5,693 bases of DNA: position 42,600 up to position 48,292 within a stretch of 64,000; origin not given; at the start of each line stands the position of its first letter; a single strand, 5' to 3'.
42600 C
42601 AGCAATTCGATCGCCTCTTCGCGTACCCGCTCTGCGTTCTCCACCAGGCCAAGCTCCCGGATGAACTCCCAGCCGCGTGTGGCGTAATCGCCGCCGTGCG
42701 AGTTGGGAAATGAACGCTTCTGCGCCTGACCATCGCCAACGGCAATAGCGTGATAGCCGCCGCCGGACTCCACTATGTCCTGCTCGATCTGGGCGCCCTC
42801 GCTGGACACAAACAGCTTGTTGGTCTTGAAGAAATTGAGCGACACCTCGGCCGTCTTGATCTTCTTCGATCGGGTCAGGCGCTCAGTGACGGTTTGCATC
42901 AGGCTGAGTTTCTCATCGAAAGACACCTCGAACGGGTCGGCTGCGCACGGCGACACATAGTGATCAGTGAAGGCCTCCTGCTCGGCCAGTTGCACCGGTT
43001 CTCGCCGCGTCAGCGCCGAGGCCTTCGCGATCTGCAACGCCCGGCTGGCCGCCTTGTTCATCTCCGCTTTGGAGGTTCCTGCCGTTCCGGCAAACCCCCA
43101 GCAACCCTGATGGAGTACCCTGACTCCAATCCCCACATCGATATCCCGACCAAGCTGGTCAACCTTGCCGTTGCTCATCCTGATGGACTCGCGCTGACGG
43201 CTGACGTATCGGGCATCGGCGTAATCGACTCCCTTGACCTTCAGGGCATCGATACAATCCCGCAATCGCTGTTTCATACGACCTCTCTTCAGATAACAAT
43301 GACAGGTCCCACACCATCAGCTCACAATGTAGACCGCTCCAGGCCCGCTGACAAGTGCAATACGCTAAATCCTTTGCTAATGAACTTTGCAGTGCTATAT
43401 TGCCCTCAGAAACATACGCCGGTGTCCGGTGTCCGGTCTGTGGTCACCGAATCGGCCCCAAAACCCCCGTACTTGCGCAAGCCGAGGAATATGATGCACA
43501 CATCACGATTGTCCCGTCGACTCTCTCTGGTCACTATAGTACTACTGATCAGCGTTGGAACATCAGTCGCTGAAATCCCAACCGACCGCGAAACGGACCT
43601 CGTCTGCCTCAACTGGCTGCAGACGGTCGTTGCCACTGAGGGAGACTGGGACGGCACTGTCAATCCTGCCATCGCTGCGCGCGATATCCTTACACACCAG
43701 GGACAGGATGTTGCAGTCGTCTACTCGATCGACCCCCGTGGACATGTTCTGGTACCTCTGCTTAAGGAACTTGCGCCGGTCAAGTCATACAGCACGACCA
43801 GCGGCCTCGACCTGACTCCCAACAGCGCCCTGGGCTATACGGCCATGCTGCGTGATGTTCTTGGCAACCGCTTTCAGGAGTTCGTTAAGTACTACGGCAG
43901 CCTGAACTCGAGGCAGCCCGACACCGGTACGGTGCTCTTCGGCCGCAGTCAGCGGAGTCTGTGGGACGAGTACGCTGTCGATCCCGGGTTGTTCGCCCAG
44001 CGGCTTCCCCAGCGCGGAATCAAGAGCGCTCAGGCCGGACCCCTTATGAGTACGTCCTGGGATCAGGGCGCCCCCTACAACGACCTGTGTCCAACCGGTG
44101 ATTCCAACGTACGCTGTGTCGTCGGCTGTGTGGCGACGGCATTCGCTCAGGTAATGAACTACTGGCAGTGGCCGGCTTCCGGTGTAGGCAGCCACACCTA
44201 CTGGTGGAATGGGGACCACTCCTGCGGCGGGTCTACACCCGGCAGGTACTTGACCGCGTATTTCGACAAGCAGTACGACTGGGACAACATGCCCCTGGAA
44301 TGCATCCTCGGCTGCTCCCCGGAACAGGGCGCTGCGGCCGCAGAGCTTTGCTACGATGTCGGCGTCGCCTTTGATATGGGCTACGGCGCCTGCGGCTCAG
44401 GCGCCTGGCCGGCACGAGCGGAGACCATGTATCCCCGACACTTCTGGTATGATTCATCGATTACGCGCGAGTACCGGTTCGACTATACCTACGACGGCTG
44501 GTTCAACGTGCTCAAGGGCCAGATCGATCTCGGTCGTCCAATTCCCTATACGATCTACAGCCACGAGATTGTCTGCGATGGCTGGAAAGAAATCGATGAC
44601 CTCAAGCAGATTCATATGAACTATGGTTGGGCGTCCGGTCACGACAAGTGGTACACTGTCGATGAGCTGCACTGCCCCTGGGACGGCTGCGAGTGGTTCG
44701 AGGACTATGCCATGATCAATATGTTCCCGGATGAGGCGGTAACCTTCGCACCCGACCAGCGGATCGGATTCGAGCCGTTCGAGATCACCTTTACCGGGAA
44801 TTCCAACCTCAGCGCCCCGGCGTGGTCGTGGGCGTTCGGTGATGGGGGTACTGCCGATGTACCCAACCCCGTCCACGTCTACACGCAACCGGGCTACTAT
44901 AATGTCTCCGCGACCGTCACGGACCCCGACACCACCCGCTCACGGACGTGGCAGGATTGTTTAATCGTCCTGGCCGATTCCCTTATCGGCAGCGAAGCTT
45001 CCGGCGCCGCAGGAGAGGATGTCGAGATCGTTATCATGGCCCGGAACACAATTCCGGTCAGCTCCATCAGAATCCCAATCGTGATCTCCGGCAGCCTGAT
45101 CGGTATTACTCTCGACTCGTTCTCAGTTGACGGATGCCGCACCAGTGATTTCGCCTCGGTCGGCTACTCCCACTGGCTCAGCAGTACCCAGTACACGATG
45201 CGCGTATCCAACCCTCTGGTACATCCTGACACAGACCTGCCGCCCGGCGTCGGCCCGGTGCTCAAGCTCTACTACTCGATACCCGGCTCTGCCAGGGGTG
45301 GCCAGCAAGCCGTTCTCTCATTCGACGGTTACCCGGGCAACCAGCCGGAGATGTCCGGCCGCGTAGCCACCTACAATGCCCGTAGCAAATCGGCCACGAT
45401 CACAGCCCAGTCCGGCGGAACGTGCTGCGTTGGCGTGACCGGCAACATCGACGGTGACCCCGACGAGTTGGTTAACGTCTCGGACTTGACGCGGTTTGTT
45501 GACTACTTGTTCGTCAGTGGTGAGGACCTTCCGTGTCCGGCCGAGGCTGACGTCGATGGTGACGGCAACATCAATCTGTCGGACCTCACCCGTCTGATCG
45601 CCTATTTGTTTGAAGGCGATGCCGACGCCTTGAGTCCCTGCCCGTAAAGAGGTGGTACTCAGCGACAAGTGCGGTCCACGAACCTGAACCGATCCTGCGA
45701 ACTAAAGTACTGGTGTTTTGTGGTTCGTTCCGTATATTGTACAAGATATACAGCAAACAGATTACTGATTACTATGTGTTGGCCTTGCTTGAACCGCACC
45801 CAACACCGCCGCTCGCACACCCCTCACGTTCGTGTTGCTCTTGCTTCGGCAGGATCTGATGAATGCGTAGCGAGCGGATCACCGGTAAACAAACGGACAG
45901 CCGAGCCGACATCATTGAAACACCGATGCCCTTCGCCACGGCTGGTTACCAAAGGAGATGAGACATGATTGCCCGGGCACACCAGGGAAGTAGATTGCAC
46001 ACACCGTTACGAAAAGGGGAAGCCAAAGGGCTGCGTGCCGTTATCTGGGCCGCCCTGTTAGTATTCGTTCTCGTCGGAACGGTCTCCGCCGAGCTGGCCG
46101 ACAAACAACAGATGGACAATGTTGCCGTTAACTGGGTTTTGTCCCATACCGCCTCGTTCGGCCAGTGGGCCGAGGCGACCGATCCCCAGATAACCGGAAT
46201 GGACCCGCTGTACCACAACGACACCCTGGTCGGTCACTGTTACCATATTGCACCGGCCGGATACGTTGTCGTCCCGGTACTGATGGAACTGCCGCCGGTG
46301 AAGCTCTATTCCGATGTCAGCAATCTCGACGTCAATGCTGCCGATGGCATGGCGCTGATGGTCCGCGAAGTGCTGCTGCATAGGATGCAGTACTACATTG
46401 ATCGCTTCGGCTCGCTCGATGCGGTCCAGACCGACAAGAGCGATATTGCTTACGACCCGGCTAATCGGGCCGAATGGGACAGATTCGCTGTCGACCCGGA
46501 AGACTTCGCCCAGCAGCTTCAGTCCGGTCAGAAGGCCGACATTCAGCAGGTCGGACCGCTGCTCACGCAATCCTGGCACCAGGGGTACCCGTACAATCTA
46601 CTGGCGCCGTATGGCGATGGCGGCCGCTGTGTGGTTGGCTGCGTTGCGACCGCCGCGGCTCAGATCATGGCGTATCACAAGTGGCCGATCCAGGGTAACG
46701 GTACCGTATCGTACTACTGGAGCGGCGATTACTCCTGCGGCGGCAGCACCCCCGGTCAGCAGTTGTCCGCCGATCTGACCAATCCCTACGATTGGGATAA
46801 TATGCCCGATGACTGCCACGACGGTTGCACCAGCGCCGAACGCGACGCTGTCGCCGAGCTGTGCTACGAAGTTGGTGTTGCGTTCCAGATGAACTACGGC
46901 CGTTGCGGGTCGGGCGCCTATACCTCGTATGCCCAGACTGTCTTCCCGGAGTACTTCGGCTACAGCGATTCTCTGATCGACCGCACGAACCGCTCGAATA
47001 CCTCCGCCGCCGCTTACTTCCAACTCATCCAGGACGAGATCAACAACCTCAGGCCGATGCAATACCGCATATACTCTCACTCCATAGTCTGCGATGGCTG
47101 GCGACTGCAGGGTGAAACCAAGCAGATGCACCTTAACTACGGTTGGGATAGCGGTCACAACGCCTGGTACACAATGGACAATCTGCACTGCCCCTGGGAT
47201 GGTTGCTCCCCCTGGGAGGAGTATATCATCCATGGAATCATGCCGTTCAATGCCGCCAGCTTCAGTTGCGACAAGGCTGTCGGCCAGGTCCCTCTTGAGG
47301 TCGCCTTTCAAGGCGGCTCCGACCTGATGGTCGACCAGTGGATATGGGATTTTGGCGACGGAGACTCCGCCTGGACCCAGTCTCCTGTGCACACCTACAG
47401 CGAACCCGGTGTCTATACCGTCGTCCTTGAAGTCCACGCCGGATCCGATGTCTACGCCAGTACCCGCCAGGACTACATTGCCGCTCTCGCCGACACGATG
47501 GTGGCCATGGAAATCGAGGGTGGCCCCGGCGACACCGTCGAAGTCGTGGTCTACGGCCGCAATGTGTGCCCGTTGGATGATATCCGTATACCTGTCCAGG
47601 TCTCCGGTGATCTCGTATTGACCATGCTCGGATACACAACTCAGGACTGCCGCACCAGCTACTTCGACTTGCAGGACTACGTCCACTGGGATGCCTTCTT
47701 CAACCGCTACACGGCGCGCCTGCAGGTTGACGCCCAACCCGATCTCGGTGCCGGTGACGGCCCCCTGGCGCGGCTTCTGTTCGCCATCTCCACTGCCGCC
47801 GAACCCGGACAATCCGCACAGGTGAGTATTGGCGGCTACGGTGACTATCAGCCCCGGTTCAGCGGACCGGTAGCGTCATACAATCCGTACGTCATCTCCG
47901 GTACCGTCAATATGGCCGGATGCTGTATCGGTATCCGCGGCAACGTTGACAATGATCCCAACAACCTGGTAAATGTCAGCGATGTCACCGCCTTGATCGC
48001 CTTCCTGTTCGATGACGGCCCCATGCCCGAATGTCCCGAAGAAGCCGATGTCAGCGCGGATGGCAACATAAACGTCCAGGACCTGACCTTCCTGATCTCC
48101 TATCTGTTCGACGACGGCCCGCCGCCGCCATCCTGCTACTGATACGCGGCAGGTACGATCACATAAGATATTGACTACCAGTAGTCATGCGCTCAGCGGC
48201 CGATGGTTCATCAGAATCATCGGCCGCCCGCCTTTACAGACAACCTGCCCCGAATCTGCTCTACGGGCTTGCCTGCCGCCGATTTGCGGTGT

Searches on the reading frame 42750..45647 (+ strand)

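Call 14: search_protein_families(library=pfam, proteins=[window:42750-45647:+], max_evalue=0.00001)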
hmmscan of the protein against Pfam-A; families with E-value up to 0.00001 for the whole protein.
window:42750-45647:+ (965 aa): 4 families
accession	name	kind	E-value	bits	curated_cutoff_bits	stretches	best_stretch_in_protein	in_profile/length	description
PF01640.23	Peptidase_C10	-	1.1e-42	147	26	1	437-635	1-194/194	Peptidase C10 family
PF18911.6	PKD_4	-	5.1e-12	46.1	27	1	676-730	21-75/85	PKD domain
PF00801.26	PKD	-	6.1e-09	36.2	23.5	1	687-727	27-69/80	PKD domain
PF00404.24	Dockerin_1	-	4.5e-06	27.2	22.9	0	903-953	5-56/57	Dockerin type I domain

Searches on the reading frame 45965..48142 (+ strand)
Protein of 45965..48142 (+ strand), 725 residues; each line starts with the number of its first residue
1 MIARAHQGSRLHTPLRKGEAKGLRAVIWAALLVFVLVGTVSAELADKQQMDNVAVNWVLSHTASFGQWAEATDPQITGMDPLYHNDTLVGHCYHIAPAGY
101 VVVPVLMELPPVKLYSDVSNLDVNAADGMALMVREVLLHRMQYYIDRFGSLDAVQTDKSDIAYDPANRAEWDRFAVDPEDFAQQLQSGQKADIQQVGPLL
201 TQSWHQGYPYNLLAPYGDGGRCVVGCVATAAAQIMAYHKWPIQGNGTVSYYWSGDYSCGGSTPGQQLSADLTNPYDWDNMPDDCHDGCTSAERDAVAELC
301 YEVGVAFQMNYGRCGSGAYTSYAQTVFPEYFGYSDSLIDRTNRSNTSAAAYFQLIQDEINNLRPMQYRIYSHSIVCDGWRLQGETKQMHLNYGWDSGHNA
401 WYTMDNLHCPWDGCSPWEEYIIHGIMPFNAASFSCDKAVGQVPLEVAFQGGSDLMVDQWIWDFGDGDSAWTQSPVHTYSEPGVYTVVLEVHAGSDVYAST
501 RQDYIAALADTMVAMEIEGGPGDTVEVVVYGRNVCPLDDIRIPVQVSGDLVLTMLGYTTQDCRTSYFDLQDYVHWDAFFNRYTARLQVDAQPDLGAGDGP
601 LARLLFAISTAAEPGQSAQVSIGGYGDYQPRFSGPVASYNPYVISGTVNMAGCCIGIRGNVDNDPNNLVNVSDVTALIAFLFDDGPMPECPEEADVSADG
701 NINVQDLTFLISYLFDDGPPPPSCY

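Call 14: search_protein_families(library=pfam, proteins=[window:45965-48142:+], max_evalue=0.00001)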
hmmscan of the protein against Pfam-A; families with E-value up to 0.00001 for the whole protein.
window:45965-48142:+ (725 aa): 4 families
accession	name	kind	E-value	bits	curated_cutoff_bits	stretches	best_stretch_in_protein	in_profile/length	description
PF01640.23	Peptidase_C10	-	8.2e-49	166.9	26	1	204-402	1-194/194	Peptidase C10 family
PF18911.6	PKD_4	-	5.6e-13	49.2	27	1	441-505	19-83/85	PKD domain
PF00801.26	PKD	-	8.5e-08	32.5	23.5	1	437-491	8-66/80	PKD domain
PF00404.24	Dockerin_1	-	7.7e-06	26.4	22.9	1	662-714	3-56/57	Dockerin type I domain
